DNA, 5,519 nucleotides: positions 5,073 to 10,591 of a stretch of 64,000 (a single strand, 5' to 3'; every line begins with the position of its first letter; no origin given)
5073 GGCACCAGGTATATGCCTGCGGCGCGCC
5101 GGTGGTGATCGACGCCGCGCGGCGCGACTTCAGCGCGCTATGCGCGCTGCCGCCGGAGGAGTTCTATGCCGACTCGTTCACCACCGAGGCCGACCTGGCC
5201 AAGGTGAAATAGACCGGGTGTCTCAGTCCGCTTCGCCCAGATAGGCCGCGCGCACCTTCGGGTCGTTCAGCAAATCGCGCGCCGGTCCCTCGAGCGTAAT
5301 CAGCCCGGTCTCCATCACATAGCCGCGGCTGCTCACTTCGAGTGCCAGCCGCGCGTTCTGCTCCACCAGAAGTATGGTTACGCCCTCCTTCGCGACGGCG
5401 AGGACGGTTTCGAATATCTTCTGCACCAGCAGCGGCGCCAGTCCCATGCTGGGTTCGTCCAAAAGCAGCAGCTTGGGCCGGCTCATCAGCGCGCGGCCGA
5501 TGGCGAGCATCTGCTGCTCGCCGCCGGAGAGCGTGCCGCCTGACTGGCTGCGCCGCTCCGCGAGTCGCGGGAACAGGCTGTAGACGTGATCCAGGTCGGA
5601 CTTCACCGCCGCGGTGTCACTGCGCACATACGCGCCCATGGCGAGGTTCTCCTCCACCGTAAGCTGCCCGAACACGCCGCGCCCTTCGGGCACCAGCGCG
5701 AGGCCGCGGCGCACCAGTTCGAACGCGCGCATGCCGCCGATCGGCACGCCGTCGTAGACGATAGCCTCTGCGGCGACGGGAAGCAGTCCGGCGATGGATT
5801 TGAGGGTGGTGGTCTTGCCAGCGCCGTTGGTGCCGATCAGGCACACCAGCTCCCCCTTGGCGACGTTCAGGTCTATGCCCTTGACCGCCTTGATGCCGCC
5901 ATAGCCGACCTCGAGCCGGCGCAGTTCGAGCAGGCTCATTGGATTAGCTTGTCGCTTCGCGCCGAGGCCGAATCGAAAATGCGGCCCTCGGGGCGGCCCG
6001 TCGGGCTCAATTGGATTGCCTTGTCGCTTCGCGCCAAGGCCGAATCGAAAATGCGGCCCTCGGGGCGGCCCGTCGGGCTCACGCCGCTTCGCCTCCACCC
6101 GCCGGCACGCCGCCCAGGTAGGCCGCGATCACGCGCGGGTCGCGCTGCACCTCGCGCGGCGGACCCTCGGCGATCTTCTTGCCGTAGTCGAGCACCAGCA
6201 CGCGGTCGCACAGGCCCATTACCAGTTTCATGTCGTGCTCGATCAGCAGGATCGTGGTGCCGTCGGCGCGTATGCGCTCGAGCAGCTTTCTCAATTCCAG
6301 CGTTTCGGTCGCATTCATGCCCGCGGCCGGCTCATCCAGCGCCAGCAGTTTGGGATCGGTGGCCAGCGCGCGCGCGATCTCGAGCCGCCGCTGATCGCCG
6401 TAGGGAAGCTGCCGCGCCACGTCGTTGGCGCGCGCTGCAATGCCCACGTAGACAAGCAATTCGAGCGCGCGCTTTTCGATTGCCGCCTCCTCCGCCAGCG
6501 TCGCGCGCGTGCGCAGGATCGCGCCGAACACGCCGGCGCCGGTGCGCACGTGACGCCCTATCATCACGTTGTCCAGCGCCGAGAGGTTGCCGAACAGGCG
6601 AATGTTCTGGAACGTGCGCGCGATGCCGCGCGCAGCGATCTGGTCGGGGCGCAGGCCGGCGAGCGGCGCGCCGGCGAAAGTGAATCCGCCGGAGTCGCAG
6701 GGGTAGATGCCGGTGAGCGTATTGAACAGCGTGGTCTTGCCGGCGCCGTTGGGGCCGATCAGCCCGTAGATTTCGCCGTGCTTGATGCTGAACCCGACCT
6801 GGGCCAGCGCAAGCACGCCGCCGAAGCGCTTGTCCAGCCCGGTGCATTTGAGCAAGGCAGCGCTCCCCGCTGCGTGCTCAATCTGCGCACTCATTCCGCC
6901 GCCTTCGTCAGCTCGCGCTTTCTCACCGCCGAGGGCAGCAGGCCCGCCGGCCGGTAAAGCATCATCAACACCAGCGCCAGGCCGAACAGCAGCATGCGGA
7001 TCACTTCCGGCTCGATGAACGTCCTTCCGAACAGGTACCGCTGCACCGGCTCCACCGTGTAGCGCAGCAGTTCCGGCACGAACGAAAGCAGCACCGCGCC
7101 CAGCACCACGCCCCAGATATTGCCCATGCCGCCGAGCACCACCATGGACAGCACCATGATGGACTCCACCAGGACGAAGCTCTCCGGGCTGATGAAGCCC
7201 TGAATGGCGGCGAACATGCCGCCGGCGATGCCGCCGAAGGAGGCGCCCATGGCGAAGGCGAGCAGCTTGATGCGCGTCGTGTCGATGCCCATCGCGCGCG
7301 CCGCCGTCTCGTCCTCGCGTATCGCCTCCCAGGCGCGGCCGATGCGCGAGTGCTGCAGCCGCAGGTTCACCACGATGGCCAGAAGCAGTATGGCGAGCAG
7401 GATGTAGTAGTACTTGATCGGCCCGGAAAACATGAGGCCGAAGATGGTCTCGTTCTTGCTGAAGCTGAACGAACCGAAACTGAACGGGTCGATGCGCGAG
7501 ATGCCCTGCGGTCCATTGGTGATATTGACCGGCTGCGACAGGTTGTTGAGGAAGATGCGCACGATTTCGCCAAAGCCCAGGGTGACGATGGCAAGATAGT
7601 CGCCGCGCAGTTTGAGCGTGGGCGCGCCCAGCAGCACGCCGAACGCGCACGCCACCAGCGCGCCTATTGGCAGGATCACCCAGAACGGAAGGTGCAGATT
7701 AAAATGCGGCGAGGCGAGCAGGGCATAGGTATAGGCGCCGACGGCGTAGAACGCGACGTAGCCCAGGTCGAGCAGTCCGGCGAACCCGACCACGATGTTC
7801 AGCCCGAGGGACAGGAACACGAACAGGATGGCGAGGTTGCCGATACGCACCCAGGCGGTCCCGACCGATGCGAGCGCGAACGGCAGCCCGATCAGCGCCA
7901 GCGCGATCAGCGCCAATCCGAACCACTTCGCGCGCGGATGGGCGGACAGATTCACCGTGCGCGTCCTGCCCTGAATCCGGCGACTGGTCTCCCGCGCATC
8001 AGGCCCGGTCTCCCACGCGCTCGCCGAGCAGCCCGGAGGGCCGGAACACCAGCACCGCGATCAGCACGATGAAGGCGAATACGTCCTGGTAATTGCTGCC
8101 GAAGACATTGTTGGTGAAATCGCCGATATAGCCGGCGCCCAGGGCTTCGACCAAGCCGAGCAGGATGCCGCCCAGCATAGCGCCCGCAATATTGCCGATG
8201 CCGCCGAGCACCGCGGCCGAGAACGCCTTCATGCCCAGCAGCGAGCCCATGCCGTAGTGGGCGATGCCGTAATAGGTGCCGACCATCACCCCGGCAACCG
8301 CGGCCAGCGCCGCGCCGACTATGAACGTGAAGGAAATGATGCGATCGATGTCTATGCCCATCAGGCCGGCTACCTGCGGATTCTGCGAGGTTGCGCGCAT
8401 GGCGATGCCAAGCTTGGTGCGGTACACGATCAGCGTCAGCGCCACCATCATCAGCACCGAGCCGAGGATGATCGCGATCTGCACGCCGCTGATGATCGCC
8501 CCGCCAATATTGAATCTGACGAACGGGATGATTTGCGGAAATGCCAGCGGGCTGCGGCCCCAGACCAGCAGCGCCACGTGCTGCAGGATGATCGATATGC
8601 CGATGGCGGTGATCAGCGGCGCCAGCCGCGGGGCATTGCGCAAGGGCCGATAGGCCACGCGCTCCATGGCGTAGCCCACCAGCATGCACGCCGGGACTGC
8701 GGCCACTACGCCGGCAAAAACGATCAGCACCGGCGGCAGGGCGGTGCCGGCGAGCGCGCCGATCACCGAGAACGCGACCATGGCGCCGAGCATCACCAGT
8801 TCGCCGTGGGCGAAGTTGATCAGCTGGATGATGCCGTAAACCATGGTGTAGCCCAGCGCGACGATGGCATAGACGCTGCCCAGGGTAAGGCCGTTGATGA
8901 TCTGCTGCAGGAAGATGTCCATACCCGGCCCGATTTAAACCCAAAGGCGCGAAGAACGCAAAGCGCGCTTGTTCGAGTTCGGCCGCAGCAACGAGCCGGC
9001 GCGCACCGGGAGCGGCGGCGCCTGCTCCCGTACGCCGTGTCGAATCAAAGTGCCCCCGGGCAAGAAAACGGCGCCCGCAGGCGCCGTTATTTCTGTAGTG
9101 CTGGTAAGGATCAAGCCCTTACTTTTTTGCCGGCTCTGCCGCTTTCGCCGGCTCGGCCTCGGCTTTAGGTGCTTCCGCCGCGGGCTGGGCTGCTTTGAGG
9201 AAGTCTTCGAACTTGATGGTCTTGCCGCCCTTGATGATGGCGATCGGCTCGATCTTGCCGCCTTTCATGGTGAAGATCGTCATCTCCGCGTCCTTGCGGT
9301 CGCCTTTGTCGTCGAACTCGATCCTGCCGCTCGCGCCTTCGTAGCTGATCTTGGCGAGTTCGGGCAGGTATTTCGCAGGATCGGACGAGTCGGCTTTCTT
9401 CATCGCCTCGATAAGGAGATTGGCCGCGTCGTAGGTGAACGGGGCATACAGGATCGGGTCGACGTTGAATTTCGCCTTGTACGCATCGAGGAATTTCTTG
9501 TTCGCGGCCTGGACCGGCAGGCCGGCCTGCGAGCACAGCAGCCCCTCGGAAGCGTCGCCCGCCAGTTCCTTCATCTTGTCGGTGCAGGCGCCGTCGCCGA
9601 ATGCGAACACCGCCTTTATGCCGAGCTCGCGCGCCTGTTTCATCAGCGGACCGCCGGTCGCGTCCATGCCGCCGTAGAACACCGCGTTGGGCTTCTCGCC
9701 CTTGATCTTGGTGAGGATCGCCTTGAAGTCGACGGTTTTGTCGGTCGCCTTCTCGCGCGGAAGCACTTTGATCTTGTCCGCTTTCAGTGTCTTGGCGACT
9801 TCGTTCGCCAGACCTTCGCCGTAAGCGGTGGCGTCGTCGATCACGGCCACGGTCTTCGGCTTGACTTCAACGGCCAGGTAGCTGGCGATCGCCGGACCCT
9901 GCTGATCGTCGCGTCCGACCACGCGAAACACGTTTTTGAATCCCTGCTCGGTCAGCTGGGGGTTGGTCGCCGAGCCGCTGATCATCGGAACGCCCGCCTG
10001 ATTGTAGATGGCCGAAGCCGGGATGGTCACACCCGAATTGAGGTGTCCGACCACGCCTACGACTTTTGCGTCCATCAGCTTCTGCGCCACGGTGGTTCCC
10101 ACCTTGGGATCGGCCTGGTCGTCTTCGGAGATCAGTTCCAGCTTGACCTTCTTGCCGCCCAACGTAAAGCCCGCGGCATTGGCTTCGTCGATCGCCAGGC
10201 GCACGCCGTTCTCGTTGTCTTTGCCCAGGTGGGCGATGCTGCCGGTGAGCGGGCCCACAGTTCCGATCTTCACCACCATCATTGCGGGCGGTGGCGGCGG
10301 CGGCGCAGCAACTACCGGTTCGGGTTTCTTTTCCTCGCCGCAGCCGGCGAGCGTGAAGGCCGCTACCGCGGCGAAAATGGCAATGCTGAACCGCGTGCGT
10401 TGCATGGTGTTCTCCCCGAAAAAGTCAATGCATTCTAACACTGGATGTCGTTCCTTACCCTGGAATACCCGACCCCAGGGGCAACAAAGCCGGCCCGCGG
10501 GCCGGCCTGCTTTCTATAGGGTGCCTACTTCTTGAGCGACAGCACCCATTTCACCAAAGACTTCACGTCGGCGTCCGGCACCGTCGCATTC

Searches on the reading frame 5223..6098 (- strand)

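Call 66: search_protein_families(library=pfam, proteins=[window:5223-6098:-], max_evalue=0.00001)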
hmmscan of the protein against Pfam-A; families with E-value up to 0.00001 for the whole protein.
window:5223-6098:- (291 aa): 3 families
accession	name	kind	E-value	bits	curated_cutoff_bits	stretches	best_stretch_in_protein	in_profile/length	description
PF00005.33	ABC_tran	-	1.4e-28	100.6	25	1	73-217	2-136/137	ABC transporter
PF13304.12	AAA_21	-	2.4e-08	34.8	27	0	190-244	238-295/304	AAA domain, putative AbiEii toxin, Type IV TA system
PF12399.14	BCA_ABC_TP_C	-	5e-06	26.4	25.5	1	270-291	5-26/27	Branched-chain amino acid ATP-binding cassette transporter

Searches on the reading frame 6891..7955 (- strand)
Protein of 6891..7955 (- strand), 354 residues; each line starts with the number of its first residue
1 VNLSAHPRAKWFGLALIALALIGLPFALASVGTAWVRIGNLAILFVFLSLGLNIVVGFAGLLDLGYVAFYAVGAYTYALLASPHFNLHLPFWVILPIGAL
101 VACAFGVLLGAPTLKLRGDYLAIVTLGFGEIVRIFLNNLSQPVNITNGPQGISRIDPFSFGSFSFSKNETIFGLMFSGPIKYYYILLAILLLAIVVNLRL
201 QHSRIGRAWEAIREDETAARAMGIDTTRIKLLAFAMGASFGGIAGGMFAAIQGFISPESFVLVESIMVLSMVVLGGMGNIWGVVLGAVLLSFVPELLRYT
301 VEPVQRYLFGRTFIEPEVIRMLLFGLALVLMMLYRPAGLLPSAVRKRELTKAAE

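Call 66: search_protein_families(library=pfam, proteins=[window:6891-7955:-], max_evalue=0.00001)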
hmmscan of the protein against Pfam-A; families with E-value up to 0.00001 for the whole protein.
window:6891-7955:- (354 aa): 1 family
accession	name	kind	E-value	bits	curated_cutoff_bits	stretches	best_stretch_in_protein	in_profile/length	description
PF02653.21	BPD_transp_2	-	1.6e-53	182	26.8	1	39-331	6-268/269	Branched-chain amino acid transport system / permease component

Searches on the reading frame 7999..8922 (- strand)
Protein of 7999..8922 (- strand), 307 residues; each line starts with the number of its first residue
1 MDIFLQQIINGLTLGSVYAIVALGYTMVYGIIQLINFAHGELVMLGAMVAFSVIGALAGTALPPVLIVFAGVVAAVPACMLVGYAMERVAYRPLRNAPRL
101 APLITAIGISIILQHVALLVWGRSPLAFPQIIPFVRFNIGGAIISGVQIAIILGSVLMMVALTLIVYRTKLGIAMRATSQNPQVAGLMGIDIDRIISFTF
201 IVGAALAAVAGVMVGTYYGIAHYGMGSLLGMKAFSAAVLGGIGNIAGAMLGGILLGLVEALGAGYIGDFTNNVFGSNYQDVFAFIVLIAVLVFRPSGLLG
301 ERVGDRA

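Call 66: search_protein_families(library=pfam, proteins=[window:7999-8922:-], max_evalue=0.00001)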
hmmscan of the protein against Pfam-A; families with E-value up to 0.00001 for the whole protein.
window:7999-8922:- (307 aa): 1 family
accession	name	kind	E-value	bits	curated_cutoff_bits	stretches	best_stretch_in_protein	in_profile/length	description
PF02653.21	BPD_transp_2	-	3.9e-45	154.5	26.8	1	8-291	2-269/269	Branched-chain amino acid transport system / permease component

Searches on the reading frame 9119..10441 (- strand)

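Call 66: search_protein_families(library=pfam, proteins=[window:9119-10441:-], max_evalue=0.00001)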
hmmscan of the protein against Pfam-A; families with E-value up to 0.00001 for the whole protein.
window:9119-10441:- (440 aa): 3 families
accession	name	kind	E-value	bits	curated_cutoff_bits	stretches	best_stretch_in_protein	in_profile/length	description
PF13458.12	Peripla_BP_6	-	1.1e-63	216.4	31.7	1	57-395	2-342/343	Periplasmic binding protein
PF01094.35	ANF_receptor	-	3.4e-34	118.9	25.4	1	78-394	4-352/353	Receptor family ligand binding region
PF13433.12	Peripla_BP_5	-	7.9e-14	52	27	1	179-379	118-323/363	Periplasmic binding protein domain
